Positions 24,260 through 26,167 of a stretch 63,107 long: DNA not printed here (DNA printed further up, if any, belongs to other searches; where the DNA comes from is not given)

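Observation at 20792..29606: Seven-gene translationally coupled operon (EgtD-like methyltransferase, aminotransferase, hydrolase-OsmC, Rieske-GltS, unknown, TauE, Rieske-TPP) that matches no pathway I can name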

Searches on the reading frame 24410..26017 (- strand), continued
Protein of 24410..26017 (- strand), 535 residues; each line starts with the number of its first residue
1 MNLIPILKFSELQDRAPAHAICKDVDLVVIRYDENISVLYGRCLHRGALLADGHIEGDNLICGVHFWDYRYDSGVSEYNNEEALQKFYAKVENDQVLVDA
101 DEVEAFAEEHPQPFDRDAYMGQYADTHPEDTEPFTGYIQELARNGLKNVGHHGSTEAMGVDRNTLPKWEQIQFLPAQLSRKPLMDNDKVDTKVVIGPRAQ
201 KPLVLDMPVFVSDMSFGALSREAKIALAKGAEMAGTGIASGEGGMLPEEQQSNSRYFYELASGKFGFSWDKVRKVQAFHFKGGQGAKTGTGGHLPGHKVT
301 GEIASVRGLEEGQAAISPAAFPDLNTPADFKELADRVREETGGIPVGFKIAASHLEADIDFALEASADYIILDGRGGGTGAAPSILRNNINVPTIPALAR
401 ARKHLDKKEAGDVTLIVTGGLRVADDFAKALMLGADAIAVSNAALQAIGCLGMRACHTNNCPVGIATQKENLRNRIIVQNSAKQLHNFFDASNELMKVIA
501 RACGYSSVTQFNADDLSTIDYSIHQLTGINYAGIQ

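Call 16: search_solved_structures(query=L001:7700-8998:+, max_evalue=0.001)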
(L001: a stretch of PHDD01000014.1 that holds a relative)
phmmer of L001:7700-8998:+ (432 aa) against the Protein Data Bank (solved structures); distinct sequences matched with E-value up to 0.001: 29.
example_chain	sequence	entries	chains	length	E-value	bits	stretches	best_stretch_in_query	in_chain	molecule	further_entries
6h98_A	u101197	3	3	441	3.7e-212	708.5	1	6-428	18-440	Sulfurtransferase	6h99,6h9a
6ktv_A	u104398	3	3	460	4.3e-212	708.3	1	7-428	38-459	Sulfurtransferase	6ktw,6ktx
6kw0_A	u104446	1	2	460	1.2e-211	706.8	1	7-428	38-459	Sulfurtransferase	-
6kvz_A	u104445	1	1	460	2.3e-211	705.9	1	7-428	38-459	Sulfurtransferase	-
6kvy_A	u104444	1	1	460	2.3e-211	705.9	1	7-428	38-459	Sulfurtransferase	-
6ku1_A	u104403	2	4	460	5.8e-211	704.5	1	7-428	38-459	Sulfurtransferase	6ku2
6ktz_A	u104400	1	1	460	1.5e-210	703.2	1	7-428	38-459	Sulfurtransferase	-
6kvw_A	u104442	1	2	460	2.7e-209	699.1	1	7-428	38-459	Sulfurtransferase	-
3ipo_A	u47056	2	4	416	9.7e-81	275.3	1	17-426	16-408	Putative thiosulfate sulfurtransferase ynjE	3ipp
2wlr_A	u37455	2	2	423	9.7e-81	275.2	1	17-426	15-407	PUTATIVE THIOSULFATE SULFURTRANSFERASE YNJE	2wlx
1uar_A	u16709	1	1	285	1.6e-20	76.7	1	130-426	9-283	Rhodanese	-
3hwi_A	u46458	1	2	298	8.7e-16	61.1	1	115-426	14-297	Thiosulfate sulfurtransferase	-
3aax_A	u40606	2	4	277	2.5e-15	59.6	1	130-426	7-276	Putative thiosulfate sulfurtransferase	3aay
3p3a_A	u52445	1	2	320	9.8e-15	57.6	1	165-423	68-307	Thiosulfate sulfurtransferase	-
3hzu_A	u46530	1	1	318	2.5e-13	53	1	166-425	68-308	Thiosulfate sulfurtransferase sseA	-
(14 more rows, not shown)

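Call 29: search_solved_structures(query=window:24410-26017:-, max_evalue=0.00001, show_alignments=2)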
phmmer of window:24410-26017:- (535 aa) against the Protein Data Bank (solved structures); distinct sequences matched with E-value up to 0.00001: 5.
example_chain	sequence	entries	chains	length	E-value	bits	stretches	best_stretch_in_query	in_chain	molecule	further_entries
7mfm_G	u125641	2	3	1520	4.2e-36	128.2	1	213-478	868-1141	Glutamate synthase (NADPH) large chain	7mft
2vdc_A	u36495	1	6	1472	1.8e-35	126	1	210-510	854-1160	GLUTAMATE SYNTHASE [NADPH] LARGE CHAIN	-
1ea0_A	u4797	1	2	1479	1.8e-35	126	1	210-510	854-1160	GLUTAMATE SYNTHASE [NADPH] LARGE CHAIN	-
6s6s_A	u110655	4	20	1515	1.9e-35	126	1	210-510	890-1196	Glutamate synthase [NADPH] large chain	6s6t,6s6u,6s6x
1llw_A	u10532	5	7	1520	1.9e-32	116.1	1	257-510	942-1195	Ferredoxin-dependent glutamate synthase | FERREDOXIN-DEPENDENT GLUTAMATE SYNTHASE 2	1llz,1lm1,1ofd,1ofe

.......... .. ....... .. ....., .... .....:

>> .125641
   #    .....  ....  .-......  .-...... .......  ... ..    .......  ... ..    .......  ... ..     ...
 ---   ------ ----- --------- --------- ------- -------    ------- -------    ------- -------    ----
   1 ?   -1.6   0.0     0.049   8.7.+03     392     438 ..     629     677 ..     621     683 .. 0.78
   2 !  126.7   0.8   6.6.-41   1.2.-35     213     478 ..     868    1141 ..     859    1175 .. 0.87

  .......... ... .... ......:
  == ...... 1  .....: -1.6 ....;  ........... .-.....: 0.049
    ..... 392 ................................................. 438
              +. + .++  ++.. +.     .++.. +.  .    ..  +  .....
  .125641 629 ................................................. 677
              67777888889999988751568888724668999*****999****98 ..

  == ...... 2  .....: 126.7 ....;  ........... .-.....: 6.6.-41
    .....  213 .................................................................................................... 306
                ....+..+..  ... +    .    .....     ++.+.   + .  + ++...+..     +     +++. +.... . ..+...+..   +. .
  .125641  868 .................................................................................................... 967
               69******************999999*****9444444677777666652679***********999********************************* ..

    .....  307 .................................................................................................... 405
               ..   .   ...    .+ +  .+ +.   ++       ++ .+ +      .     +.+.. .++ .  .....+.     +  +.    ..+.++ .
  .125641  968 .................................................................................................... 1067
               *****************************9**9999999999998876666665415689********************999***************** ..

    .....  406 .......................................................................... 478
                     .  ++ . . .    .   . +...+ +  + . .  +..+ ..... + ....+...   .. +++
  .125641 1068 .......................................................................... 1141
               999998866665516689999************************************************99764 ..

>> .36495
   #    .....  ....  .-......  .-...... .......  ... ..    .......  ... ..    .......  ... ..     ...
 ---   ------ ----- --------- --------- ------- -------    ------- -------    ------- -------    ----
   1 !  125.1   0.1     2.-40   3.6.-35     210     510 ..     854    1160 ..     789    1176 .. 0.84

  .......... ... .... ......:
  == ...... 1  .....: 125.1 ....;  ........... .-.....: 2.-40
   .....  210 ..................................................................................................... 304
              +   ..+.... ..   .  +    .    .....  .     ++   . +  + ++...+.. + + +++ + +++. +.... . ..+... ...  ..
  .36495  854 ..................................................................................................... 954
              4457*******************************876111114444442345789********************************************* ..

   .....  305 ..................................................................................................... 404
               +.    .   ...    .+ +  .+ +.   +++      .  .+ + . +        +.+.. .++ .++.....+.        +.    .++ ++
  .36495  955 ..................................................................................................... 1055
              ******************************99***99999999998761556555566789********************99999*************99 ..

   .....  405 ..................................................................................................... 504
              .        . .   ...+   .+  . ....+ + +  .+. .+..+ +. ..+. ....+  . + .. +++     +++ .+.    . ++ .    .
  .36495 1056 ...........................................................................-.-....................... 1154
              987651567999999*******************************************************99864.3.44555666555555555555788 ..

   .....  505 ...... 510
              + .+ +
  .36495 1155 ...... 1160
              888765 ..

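Call 33: find_encoding_contigs(protein=P0008, flank=10000, max_places=1)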
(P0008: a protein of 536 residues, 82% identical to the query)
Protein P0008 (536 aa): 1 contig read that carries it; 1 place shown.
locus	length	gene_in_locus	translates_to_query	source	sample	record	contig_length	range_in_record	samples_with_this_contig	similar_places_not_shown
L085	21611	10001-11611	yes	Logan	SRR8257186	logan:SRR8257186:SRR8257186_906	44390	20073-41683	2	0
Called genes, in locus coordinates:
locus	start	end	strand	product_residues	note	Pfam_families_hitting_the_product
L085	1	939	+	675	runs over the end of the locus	PF00456:Transketolase_N, PF02779:Transket_pyr, PF02780:Transketolase_C, PF22613:Transketolase_C_1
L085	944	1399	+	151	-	PF02502:LacAB_rpiB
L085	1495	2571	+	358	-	PF00923:TAL_FSA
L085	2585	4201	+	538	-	PF00342:PGI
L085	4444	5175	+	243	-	PF00702:Hydrolase, PF03031:NIF (faint), PF13419:HAD_2, PF13242:Hydrolase_like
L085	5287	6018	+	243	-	PF00581:Rhodanese, PF00578:AhpC-TSA (weak), PF08534:Redoxin (weak), PF00085:Thioredoxin, PF13098:Thioredoxin_2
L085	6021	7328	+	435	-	PF01266:DAO (faint), PF07992:Pyr_redox_2, PF13454:NAD_binding_9 (faint), PF00070:Pyr_redox (weak), PF22366:NDH2_C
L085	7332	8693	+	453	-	PF00155:Aminotran_1_2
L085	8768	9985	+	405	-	PF00561:Abhydrolase_1 (weak), PF12697:Abhydrolase_6, PF12146:Hydrolase_4, PF02566:OsmC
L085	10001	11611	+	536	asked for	PF00355:Rieske, PF01070:FMN_dh (faint), PF01645:Glu_synthase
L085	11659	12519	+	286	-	PF01925:TauE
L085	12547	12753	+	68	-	-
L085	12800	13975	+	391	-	PF00390:malic, PF03949:Malic_M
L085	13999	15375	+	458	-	PF03219:TLC (weak), PF07690:MFS_1, PF03219:TLC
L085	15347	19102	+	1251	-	PF01103:Omp85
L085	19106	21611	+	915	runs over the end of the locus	PF03219:TLC, PF13646:HEAT_2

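Call 34: find_encoding_contigs(protein=P0009, flank=10000, max_places=1)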
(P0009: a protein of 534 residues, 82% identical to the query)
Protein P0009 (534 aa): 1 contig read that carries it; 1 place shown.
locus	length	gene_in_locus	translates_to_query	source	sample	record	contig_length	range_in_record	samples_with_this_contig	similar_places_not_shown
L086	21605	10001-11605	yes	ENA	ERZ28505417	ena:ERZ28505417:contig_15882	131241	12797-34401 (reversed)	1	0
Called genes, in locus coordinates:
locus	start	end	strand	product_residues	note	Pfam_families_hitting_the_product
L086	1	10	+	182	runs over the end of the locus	PF04542:Sigma70_r2 (weak)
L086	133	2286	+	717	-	PF18962:Por_Secre_tail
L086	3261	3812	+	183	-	PF04542:Sigma70_r2, PF22029:PhyR_sigma2 (faint), PF08281:Sigma70_r4_2 (weak)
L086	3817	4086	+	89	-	-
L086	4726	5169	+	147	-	PF00085:Thioredoxin, PF03190:Thioredox_DsbH, PF13899:Thioredoxin_7, PF13098:Thioredoxin_2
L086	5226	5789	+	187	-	PF00578:AhpC-TSA, PF08534:Redoxin, PF13911:AhpC-TSA_2 (weak)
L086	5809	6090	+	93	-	PF04248:NTP_transf_9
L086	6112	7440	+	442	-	PF07992:Pyr_redox_2, PF00070:Pyr_redox (weak), PF22366:NDH2_C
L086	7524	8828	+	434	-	PF00581:Rhodanese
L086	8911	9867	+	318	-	PF10017:Methyltransf_33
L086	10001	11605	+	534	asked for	PF00355:Rieske, PF01645:Glu_synthase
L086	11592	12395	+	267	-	-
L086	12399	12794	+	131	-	PF01925:TauE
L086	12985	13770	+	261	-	PF06738:ThrE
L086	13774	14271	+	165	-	PF12821:ThrE_2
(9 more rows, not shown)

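Call 35: find_encoding_contigs(protein=P0005, flank=10000, max_places=1)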
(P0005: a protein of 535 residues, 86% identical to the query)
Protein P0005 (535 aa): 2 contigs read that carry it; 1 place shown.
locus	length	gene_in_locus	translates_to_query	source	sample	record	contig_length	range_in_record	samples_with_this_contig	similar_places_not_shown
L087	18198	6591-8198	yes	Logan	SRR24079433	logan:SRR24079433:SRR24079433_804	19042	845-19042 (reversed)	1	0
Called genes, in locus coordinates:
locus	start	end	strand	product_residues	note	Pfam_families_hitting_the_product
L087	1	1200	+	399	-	?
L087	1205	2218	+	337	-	PF11376:DUF3179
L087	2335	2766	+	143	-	PF20587:DUF6789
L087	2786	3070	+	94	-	PF04248:NTP_transf_9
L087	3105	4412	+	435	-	PF00581:Rhodanese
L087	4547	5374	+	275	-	PF10017:Methyltransf_33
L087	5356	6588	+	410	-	PF02129:Peptidase_S15 (faint), PF00561:Abhydrolase_1, PF12697:Abhydrolase_6, PF00326:Peptidase_S9 (weak), PF12146:Hydrolase_4, PF12740:PETase (faint), PF02566:OsmC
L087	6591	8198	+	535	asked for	PF00355:Rieske, PF01070:FMN_dh (faint), PF01645:Glu_synthase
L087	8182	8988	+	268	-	-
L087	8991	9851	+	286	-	PF01925:TauE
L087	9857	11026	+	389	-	PF00390:malic, PF03949:Malic_M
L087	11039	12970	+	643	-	PF00355:Rieske, PF02776:TPP_enzyme_N, PF00205:TPP_enzyme_M, PF02775:TPP_enzyme_C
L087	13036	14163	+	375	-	PF11376:DUF3179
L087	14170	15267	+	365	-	PF10851:DUF2652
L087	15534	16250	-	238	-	PF13479:AAA_24 (weak)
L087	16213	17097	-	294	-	-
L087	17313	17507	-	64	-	-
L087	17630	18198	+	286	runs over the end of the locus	PF27146:Y4jL_N (weak)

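Call 55: search_protein_families(library=pfam, proteins=[L016:16544-17692:+, L016:14868-16250:+, L016:17699-18658:+, L006:1105-2133:+, L006:2618-3139:+, L003:9648-9986:+, L003:8754-9620:+, L025:1565-3100:+, L025:5275-6279:-, L006:7843-8970:+], max_evalue=0.001)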
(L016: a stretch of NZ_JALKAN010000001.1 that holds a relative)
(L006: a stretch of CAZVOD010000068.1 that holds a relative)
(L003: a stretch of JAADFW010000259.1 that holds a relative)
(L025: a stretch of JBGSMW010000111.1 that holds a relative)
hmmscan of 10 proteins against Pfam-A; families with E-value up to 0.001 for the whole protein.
L016:16544-17692:+ (382 aa): 2 families
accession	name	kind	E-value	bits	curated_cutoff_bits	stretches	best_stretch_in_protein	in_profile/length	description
PF03781.23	FGE-sulfatase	-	7.6e-28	98.3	23.3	1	171-304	5-123/255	Sulfatase-modifying factor enzyme 1-like domain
PF12867.12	DinB_2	-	3.4e-09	37.7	24.8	1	6-137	1-126/128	DinB superfamily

L016:14868-16250:+ (460 aa): 6 families
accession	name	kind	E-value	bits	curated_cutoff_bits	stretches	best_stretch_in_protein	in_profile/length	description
PF07992.20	Pyr_redox_2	-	9.9e-60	202.9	26.1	1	10-324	2-288/291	Pyridine nucleotide-disulphide oxidoreductase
PF02852.28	Pyr_redox_dim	-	1.2e-25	90.3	25.3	1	351-455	5-109/110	Pyridine nucleotide-disulphide oxidoreductase, dimerisation domain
PF00070.33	Pyr_redox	-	1.2e-21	77.5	22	1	174-248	1-75/82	Pyridine nucleotide-disulphide oxidoreductase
PF13738.12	Pyr_redox_3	-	6e-07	29.4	30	1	12-311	1-305/305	Pyridine nucleotide-disulphide oxidoreductase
PF00890.30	FAD_binding_2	-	2.4e-05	24.1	20.4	0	10-44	1-36/414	FAD binding domain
PF13450.12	NAD_binding_8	-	9.3e-05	23.1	21.9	0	13-47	1-36/68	NAD(P)-binding Rossmann-like domain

L016:17699-18658:+ (319 aa): 3 families
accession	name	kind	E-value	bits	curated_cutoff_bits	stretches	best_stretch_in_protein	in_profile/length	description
PF10017.15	Methyltransf_33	-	7.8e-91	304.7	23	1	6-310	3-303/304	Histidine-specific methyltransferase, SAM-dependent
PF08242.18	Methyltransf_12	-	0.00013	23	30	1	73-120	1-44/98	Methyltransferase domain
PF02636.23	Methyltransf_28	-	0.00049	20.1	23.3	1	58-126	5-75/249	Putative S-adenosyl-L-methionine-dependent methyltransferase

L006:1105-2133:+ (342 aa): 1 family
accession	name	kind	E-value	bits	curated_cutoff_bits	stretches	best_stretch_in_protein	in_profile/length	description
PF10017.15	Methyltransf_33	-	3.2e-103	345.4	23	1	38-337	3-301/304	Histidine-specific methyltransferase, SAM-dependent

L006:2618-3139:+ (173 aa): 4 families
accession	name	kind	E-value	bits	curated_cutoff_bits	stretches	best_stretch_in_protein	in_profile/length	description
PF01381.28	HTH_3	-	2e-10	41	23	1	116-161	1-46/55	Helix-turn-helix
PF12844.13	HTH_19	-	6.3e-06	26.4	30.2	1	113-161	1-49/64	Helix-turn-helix domain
PF13560.12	HTH_31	-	2.9e-05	24.7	27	1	116-147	6-37/64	Helix-turn-helix domain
PF13744.12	HTH_37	-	0.00084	19.5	27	0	105-173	16-80/80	Helix-turn-helix domain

L003:9648-9986:+ (112 aa): 0 families

L003:8754-9620:+ (288 aa): 0 families

L025:1565-3100:+ (511 aa): 2 families
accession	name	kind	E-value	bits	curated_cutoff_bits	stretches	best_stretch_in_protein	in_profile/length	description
PF01645.23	Glu_synthase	-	3.3e-85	286.9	20.4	1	156-472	68-368/369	Conserved region in glutamate synthase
PF01070.24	FMN_dh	-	9.5e-05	22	24.9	1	375-417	269-311/350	FMN-dependent dehydrogenase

L025:5275-6279:- (334 aa): 0 families

L006:7843-8970:+ (375 aa): 1 family
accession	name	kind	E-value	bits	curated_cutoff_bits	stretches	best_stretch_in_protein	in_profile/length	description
PF11376.13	DUF3179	-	1.4e-95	320.6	27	1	54-370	2-292/292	Protein of unknown function (DUF3179)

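Call 76: find_encoding_contigs(protein=P0003, flank=10000, max_places=1)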
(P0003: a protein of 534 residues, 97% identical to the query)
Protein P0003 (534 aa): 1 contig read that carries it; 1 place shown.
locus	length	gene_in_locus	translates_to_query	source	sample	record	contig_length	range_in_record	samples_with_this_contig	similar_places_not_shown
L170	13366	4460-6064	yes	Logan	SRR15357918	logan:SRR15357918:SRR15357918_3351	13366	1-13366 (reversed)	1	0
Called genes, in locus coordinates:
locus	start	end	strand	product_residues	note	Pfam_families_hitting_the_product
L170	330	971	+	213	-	PF00578:AhpC-TSA, PF08534:Redoxin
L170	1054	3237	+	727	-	PF18962:Por_Secre_tail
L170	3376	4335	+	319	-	PF10017:Methyltransf_33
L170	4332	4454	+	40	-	-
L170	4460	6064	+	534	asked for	PF00355:Rieske, PF01645:Glu_synthase, PF01070:FMN_dh (weak)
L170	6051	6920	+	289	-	PF01925:TauE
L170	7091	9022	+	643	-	PF00355:Rieske, PF13806:Rieske_2 (weak), PF22543:Rieske_4 (faint), PF02776:TPP_enzyme_N, PF00205:TPP_enzyme_M, PF02775:TPP_enzyme_C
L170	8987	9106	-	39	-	-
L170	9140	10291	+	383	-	PF01168:Ala_racemase_N, PF00842:Ala_racemase_C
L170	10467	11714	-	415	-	PF12832:MFS_1_like, PF07690:MFS_1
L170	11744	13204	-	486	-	PF05970:PIF1, PF13604:AAA_30, PF13245:AAA_19, PF13538:UvrD_C_2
